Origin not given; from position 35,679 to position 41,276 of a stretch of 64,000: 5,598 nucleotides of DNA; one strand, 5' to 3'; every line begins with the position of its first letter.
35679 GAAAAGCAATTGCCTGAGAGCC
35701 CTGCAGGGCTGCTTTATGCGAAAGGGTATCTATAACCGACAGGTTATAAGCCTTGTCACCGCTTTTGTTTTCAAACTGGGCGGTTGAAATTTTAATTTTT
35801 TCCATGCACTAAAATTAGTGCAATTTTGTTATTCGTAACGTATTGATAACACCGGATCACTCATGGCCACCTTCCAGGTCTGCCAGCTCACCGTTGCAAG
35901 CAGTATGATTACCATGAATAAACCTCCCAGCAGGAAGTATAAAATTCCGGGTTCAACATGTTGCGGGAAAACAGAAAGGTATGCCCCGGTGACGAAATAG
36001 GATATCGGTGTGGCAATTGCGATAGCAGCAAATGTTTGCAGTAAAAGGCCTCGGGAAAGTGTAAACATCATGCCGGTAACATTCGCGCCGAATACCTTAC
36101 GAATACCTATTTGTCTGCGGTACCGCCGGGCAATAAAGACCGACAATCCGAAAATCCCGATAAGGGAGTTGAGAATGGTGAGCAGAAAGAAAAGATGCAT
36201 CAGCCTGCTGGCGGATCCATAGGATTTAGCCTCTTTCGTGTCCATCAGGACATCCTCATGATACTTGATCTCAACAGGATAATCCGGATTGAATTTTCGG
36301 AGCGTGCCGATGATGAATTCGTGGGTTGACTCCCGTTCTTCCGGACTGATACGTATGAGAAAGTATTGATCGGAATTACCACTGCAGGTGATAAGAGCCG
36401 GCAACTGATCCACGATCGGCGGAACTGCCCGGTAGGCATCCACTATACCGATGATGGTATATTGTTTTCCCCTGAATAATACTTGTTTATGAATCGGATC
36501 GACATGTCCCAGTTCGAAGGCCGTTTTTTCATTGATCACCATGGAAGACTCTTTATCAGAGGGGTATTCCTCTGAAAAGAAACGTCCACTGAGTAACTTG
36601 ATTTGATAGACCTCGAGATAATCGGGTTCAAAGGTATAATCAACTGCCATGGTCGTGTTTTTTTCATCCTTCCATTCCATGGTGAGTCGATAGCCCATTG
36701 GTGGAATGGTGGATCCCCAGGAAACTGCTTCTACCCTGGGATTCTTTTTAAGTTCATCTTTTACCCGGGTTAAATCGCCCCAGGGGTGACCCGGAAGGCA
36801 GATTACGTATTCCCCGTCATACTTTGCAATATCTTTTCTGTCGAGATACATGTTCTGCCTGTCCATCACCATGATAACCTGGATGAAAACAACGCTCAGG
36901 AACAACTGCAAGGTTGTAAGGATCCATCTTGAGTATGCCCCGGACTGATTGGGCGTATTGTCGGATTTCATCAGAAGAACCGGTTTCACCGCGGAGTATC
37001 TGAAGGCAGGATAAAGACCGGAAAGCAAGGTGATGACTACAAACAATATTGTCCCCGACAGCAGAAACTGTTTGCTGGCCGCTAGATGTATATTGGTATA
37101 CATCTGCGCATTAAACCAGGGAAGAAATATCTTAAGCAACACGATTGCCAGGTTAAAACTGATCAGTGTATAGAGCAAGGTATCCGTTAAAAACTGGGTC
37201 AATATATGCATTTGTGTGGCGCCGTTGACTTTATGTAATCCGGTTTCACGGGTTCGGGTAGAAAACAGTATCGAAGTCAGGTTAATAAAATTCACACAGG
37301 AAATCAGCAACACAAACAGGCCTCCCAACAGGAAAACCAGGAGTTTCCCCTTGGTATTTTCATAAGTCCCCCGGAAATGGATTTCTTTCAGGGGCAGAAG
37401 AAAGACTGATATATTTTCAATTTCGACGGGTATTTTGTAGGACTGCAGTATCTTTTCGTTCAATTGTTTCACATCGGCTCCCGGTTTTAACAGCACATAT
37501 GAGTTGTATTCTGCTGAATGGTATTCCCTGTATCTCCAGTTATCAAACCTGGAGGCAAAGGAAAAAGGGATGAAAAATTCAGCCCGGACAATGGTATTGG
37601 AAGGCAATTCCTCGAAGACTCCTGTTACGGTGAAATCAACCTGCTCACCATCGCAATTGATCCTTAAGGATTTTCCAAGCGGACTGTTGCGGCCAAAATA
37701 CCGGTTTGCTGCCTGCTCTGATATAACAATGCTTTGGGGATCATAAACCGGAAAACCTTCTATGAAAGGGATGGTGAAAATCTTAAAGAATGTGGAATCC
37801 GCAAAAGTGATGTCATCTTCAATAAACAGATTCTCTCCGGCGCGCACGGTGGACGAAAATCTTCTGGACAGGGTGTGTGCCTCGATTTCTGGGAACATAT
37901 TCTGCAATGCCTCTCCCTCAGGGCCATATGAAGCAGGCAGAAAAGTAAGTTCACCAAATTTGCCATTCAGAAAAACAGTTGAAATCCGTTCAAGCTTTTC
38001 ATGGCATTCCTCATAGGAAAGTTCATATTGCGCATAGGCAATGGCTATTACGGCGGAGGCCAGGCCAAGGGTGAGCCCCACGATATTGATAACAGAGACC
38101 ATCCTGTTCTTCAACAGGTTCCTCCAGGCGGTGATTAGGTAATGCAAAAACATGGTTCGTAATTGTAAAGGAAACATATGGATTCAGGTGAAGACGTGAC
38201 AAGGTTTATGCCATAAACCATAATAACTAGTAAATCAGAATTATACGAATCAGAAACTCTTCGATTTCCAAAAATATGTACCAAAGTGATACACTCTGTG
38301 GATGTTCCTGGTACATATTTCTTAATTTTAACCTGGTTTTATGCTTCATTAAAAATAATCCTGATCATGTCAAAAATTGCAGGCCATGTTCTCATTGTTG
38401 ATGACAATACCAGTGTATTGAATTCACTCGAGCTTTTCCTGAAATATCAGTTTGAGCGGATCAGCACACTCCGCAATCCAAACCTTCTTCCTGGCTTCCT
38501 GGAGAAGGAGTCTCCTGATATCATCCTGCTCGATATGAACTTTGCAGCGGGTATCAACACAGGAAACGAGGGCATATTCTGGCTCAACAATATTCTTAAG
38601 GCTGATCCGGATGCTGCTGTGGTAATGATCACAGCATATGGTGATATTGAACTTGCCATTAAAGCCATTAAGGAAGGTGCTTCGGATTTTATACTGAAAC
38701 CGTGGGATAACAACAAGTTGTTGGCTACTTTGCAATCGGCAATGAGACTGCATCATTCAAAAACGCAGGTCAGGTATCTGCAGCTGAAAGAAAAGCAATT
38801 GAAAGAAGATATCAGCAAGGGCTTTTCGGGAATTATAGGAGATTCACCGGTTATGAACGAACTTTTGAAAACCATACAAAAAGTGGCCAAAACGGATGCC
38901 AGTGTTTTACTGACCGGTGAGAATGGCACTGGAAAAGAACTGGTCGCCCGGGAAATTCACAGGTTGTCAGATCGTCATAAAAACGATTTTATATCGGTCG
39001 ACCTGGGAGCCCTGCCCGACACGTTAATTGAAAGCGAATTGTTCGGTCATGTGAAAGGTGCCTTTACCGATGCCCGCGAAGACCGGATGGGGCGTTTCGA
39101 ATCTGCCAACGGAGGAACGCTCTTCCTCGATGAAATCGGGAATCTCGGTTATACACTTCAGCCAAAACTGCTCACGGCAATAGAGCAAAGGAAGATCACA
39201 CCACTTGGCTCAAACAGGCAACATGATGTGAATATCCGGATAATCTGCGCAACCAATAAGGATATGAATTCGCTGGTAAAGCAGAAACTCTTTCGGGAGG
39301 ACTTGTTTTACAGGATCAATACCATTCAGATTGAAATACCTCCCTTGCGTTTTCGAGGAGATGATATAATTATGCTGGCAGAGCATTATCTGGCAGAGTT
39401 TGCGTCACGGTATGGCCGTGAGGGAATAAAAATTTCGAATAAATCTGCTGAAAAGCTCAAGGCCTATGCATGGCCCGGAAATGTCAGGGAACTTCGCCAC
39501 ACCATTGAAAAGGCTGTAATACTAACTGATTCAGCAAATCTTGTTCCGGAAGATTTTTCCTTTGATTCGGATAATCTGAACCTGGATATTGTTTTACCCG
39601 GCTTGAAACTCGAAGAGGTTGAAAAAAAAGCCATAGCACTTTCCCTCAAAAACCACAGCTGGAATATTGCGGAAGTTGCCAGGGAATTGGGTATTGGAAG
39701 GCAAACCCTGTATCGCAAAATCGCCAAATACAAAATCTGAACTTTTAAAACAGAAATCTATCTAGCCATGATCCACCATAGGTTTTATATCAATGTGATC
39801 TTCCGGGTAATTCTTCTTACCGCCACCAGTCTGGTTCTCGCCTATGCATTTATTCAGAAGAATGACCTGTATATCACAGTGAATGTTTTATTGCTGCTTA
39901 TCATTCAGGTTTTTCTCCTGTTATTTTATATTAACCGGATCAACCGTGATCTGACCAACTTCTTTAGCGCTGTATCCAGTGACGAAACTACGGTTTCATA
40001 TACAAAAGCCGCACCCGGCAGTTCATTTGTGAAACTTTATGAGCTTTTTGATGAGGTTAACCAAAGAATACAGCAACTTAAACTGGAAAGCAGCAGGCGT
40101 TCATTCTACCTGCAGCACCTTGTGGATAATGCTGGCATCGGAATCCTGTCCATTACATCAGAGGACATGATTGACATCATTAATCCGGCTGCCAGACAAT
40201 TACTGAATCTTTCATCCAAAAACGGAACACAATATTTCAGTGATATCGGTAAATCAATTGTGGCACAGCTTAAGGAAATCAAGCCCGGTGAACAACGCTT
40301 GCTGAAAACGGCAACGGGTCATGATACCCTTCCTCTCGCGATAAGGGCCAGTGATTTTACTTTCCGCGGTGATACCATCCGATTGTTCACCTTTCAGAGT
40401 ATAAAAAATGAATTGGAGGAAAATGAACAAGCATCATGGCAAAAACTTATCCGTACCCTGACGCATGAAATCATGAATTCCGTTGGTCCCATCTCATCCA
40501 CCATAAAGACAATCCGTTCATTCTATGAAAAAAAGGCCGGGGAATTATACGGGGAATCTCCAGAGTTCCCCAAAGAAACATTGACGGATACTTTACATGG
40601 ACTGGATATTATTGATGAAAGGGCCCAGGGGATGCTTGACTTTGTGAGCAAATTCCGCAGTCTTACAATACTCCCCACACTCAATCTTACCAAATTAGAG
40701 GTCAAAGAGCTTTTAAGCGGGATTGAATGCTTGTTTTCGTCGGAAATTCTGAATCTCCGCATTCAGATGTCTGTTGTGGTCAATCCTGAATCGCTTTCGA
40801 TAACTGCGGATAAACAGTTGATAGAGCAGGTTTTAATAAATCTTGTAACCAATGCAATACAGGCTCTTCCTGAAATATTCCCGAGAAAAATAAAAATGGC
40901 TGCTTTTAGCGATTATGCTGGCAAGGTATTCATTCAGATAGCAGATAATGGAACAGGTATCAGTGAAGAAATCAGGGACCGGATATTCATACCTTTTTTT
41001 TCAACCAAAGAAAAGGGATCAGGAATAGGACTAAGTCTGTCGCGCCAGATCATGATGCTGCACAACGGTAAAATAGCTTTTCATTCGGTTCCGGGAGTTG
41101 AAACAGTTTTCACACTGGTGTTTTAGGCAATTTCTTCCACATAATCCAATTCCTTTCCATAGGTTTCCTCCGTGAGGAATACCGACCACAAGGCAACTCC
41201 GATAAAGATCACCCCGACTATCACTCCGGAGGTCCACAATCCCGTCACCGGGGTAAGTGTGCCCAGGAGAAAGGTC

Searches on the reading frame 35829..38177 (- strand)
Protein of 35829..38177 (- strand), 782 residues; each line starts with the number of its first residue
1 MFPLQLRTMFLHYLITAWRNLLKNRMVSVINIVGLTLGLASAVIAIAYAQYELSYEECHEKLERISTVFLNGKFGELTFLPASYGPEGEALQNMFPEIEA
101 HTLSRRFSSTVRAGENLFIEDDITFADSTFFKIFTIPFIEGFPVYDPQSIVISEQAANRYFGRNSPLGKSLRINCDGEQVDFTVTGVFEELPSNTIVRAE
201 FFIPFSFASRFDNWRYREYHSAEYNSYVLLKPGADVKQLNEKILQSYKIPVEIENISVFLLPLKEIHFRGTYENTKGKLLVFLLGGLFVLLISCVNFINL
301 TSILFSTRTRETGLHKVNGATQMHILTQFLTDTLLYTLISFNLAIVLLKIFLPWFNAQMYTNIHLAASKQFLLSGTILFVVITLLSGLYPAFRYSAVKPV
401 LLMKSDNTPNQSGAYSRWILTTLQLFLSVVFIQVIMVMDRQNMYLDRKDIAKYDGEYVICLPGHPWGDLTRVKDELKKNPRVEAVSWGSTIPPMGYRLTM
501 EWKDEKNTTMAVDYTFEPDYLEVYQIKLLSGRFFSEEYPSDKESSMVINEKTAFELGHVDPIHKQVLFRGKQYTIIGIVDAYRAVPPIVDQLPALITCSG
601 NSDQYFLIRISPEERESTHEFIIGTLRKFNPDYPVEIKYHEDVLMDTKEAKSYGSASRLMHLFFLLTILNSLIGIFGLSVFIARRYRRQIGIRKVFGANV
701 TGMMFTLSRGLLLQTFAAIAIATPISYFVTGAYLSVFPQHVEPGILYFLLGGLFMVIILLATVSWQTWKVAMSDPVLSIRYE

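Call 12: search_protein_families(library=pfam, proteins=[window:35829-38177:-])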
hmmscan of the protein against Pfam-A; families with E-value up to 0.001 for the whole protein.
window:35829-38177:- (782 aa): 2 families
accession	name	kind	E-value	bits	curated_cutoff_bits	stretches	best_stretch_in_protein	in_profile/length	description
PF12704.14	MacB_PCD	-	3.3e-36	126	27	2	28-244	1-205/207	MacB-like periplasmic core domain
PF02687.27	FtsX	-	9.1e-21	74.6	25.5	2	286-396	4-117/120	FtsX-like permease C-terminal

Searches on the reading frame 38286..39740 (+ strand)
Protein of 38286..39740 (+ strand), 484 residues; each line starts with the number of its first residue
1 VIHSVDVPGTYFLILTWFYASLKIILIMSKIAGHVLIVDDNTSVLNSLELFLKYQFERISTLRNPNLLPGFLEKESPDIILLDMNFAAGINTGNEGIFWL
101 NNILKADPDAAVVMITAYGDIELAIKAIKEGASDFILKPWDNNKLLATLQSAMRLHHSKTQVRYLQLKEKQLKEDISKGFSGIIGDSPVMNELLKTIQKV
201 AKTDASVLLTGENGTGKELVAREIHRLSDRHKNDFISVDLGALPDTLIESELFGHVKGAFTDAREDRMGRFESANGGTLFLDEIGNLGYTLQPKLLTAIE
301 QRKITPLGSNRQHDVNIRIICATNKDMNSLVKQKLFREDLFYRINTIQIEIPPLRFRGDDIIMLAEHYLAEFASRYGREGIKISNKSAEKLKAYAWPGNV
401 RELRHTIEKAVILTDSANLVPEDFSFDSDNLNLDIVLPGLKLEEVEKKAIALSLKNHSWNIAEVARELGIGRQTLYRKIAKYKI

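Call 12: search_protein_families(library=pfam, proteins=[window:38286-39740:+])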
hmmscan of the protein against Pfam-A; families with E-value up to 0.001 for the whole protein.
window:38286-39740:+ (484 aa): 11 families
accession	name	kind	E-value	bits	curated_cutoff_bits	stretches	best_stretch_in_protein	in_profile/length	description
PF00158.32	Sigma54_activat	-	6.3e-68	228.2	20.2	1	183-350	1-168/168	Sigma-54 interaction domain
PF14532.12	Sigma54_activ_2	-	3.2e-22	79.7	25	1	184-354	1-138/138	Sigma-54 interaction domain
PF25601.1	AAA_lid_14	-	1.8e-19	69.8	27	1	355-425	1-71/87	AAA+ ATPase lid domain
PF00072.30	Response_reg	-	9.7e-19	68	30.2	1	35-149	1-110/111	Response regulator receiver domain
PF02954.25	HTH_8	-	9.6e-14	51.3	22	1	442-482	2-42/42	Bacterial regulatory protein, Fis family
PF07728.20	AAA_5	-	3e-08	34.2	22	1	207-328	2-126/139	AAA domain (dynein-related subfamily)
PF00004.35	AAA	-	5.5e-07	30.5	21.2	1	207-344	1-126/131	ATPase family associated with various cellular activities (AAA)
PF02796.21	HTH_7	-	0.00016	22.2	23.8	1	461-481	24-44/45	Helix-turn-helix domain of resolvase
PF13518.12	HTH_28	-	0.00075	20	25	0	448-483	3-37/52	Helix-turn-helix domain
PF01078.27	Mg_chelatase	-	0.00077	19.4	20.3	0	267-325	98-158/207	Magnesium chelatase, subunit ChlI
PF13384.12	HTH_23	-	0.00098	19.3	24.6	0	444-479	4-38/50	Homeodomain-like domain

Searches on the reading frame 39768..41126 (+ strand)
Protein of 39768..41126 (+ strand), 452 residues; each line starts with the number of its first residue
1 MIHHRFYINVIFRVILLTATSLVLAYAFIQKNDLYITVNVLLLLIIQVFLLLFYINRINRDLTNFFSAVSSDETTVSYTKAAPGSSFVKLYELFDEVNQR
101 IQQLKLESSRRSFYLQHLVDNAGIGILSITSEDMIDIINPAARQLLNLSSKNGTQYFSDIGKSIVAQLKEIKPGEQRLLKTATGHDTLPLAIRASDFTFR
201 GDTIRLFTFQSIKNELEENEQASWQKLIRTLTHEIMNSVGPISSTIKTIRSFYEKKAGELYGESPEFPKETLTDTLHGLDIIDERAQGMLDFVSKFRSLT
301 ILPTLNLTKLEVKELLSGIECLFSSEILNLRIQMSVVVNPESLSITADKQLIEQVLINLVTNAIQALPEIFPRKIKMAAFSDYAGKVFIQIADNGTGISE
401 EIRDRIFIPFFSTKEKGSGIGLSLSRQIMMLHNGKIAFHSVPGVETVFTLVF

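Call 12: search_protein_families(library=pfam, proteins=[window:39768-41126:+])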
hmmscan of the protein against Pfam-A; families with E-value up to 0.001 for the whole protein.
window:39768-41126:+ (452 aa): 1 family
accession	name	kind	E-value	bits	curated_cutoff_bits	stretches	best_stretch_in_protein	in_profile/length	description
PF02518.31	HATPase_c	-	2.7e-20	73.3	26.4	1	348-451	2-106/111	Histidine kinase-, DNA gyrase B-, and HSP90-like ATPase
